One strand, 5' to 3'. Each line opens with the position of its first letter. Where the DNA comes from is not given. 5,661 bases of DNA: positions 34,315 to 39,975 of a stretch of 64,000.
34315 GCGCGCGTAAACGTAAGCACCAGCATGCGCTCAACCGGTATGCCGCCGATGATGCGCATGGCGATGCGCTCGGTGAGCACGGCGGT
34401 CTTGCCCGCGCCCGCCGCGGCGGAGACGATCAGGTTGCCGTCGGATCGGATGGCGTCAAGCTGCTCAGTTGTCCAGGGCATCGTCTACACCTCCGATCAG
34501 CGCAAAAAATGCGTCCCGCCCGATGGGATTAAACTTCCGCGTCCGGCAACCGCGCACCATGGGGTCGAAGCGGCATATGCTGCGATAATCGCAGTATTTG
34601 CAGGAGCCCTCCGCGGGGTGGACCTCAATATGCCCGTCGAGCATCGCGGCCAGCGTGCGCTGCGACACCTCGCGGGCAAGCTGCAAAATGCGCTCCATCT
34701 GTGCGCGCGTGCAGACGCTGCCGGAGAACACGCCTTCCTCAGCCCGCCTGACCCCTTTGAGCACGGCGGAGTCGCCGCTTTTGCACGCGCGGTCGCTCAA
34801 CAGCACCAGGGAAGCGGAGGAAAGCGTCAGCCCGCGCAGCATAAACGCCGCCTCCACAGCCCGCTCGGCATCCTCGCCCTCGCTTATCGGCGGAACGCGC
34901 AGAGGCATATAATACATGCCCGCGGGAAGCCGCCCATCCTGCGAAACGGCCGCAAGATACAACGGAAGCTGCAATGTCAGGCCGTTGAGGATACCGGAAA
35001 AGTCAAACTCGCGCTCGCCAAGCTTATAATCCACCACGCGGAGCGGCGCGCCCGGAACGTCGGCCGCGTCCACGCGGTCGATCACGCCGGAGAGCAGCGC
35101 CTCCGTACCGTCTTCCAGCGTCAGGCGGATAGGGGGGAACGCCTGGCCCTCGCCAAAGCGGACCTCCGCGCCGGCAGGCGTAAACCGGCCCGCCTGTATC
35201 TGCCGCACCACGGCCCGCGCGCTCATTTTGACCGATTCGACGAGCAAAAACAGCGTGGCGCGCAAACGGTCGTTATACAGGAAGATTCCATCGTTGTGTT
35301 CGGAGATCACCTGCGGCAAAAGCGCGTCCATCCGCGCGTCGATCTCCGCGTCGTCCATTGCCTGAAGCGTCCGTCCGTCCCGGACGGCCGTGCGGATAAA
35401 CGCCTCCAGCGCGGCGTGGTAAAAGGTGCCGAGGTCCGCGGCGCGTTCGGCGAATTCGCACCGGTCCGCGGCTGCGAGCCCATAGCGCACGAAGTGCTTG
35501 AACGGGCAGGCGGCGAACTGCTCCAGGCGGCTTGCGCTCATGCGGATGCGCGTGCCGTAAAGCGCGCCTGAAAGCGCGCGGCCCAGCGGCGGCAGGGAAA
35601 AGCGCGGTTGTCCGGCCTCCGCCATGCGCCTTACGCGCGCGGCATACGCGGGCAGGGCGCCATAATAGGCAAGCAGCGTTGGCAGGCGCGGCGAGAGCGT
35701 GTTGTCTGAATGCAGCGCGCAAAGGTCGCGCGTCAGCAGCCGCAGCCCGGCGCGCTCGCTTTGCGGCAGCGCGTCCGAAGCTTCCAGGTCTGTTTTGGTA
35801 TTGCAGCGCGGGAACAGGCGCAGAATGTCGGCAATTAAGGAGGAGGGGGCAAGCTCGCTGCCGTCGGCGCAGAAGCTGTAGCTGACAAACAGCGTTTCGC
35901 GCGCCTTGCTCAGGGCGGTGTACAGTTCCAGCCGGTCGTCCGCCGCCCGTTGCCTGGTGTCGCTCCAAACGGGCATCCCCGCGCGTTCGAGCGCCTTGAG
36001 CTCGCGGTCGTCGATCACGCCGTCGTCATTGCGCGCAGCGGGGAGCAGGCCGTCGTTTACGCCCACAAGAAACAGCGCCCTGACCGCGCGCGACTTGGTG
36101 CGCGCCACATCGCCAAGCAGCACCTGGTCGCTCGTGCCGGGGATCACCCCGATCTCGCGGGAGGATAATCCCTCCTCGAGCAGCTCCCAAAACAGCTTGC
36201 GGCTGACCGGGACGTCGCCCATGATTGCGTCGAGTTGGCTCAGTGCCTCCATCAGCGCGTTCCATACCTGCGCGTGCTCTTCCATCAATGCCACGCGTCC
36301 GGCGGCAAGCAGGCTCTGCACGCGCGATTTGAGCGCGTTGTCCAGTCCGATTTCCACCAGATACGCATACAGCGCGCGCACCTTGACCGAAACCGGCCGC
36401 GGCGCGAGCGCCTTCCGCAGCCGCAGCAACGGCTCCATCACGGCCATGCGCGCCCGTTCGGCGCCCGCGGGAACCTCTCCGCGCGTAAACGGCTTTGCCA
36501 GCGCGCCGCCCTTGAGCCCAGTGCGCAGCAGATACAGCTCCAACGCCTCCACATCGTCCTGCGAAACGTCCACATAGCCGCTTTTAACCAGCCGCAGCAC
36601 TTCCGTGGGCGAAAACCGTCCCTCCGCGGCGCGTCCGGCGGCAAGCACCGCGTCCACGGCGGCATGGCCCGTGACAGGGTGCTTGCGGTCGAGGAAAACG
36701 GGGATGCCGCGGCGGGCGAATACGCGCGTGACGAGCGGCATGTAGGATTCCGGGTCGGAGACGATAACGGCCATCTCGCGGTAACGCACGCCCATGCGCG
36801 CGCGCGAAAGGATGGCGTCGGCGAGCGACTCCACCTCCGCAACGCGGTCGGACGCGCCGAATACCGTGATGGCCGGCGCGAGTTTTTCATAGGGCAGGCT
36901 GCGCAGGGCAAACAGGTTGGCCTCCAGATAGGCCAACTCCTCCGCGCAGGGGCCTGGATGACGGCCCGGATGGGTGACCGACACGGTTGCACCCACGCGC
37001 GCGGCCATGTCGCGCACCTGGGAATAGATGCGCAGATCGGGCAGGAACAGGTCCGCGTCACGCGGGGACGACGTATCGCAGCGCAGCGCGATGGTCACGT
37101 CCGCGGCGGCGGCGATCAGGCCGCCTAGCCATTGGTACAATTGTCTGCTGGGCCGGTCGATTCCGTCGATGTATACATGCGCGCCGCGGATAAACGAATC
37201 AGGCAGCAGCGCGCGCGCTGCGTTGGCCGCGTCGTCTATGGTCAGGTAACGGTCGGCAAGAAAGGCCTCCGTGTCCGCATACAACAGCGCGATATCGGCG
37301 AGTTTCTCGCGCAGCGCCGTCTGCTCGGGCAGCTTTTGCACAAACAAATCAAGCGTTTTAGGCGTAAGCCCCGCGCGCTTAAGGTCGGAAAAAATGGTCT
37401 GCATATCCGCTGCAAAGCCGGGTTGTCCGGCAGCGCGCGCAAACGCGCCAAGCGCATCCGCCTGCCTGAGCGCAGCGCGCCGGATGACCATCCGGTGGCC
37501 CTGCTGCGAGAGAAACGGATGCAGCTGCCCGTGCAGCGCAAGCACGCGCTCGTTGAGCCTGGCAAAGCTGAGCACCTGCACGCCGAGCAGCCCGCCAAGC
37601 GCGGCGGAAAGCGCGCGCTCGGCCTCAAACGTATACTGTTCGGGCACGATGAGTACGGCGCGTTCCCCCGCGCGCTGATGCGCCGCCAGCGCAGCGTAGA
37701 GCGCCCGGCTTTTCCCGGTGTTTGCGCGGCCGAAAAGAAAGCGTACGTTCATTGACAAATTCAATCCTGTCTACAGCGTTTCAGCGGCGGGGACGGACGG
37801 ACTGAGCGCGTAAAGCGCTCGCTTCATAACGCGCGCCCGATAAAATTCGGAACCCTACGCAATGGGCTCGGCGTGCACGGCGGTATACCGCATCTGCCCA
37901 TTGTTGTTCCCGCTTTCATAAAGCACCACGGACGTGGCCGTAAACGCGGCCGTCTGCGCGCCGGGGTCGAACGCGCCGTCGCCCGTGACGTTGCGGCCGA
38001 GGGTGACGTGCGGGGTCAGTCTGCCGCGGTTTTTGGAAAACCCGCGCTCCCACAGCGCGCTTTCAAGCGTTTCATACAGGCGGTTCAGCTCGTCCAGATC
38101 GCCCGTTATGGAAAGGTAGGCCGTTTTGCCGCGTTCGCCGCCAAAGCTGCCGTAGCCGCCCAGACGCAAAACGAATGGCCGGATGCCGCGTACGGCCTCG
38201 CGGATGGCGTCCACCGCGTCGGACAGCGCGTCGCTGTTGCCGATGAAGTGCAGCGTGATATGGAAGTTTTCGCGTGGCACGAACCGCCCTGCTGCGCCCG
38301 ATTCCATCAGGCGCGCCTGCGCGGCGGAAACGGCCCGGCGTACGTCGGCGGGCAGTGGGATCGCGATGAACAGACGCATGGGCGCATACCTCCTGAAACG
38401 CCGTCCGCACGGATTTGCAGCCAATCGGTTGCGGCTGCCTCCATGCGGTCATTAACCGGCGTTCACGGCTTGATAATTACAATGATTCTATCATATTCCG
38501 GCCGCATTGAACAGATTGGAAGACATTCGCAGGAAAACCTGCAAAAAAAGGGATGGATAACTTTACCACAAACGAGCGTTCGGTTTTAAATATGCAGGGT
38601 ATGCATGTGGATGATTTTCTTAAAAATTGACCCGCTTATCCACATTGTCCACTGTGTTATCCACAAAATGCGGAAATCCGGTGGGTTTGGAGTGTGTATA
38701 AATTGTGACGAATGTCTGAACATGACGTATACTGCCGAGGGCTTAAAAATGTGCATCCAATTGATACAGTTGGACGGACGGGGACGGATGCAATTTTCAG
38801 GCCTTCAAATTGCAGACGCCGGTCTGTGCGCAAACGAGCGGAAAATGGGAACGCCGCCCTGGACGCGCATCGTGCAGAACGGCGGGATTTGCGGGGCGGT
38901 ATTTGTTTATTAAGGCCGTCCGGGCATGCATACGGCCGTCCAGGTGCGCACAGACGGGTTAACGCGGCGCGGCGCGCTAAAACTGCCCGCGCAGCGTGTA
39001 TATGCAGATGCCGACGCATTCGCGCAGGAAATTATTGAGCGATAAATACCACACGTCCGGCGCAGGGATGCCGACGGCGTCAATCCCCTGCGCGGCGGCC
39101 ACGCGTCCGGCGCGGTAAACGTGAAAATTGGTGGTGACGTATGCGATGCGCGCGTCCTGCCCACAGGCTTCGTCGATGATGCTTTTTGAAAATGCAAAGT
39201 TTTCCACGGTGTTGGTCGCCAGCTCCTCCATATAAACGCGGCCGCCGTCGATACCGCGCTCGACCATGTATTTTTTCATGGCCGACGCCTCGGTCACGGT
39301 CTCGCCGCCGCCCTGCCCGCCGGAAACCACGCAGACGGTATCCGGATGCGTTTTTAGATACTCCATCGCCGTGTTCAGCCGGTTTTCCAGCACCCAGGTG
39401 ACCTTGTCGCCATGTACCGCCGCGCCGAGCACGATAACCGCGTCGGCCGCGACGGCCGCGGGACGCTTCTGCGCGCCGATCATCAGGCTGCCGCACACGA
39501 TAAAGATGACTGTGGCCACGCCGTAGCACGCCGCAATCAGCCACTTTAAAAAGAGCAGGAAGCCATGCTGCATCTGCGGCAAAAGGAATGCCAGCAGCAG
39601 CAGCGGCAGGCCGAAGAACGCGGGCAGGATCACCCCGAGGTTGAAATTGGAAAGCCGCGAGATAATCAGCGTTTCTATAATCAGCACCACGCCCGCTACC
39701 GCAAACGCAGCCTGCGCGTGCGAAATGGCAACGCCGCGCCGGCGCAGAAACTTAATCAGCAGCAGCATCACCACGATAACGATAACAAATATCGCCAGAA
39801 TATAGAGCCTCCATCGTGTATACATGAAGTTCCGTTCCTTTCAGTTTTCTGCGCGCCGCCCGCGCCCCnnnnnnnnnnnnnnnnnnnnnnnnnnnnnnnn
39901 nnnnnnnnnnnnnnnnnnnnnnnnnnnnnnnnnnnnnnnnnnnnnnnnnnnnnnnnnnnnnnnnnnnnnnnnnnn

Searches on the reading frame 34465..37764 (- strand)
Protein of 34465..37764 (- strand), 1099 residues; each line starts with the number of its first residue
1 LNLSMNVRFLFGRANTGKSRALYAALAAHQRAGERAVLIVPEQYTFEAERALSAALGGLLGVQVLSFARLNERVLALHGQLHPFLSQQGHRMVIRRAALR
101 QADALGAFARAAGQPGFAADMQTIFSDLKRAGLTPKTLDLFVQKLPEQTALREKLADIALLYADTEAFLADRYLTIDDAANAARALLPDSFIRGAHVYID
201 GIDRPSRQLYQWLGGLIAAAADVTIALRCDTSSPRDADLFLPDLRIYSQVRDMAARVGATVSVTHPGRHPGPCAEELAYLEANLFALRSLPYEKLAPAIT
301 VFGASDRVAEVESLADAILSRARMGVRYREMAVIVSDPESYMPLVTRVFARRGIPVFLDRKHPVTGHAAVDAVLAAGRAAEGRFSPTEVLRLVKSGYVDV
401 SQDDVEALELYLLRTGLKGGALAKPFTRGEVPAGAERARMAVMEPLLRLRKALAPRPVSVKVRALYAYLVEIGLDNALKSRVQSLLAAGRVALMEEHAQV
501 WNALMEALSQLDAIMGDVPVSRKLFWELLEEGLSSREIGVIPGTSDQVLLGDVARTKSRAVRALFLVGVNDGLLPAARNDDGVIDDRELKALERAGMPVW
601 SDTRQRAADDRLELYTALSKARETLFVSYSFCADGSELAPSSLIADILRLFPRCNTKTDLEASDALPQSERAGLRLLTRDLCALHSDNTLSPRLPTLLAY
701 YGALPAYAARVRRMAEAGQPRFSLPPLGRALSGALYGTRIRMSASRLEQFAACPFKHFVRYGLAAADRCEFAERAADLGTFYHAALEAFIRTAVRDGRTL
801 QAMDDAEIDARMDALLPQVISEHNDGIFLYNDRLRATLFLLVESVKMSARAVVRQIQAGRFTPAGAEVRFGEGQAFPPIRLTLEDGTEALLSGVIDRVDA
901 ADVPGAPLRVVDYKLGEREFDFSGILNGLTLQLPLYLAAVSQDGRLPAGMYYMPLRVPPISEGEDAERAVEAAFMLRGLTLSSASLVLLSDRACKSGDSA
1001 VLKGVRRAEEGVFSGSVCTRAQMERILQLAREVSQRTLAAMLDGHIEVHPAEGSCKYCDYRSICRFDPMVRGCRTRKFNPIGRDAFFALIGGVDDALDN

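Call 42: search_protein_families(library=pfam, proteins=[window:34465-37764:-], max_evalue=0.001)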
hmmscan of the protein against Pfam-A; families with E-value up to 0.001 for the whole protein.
window:34465-37764:- (1099 aa): 2 families
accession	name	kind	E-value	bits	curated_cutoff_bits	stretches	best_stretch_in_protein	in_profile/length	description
PF21445.3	ADDB_N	-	6.6e-53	180.2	26.6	1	9-281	1-290/290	ADDB, N-terminal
PF12705.13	PDDEXK_1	-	4.9e-39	135.2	22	1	741-1065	1-247/247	PD-(D/E)XK nuclease superfamily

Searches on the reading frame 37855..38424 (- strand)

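Call 99: search_protein_families(library=pfam, proteins=[window:37855-38424:-], max_evalue=0.00001)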
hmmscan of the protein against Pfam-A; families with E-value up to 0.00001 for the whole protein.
window:37855-38424:- (189 aa): 3 families
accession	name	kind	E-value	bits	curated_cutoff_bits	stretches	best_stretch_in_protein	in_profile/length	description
PF02834.22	LigT_PEase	-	2e-18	66.8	23.3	1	22-98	1-81/87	LigT like Phosphoesterase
PF13563.12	2_5_RNA_ligase2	-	5.4e-17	62.7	27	1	47-166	19-143/152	2'-5' RNA ligase superfamily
PF10469.15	AKAP7_NLS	-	1.7e-06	28.5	24.4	1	19-155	4-159/208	AKAP7 2'5' RNA ligase-like domain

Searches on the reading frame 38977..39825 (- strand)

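Call 99: search_protein_families(library=pfam, proteins=[window:38977-39825:-], max_evalue=0.00001)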
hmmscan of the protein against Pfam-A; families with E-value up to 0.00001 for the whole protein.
window:38977-39825:- (282 aa): 1 family
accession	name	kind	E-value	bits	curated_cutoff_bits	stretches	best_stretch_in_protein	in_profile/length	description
PF02698.23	DUF218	-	1.4e-28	99.9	27.6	1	128-272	1-133/133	DUF218 domain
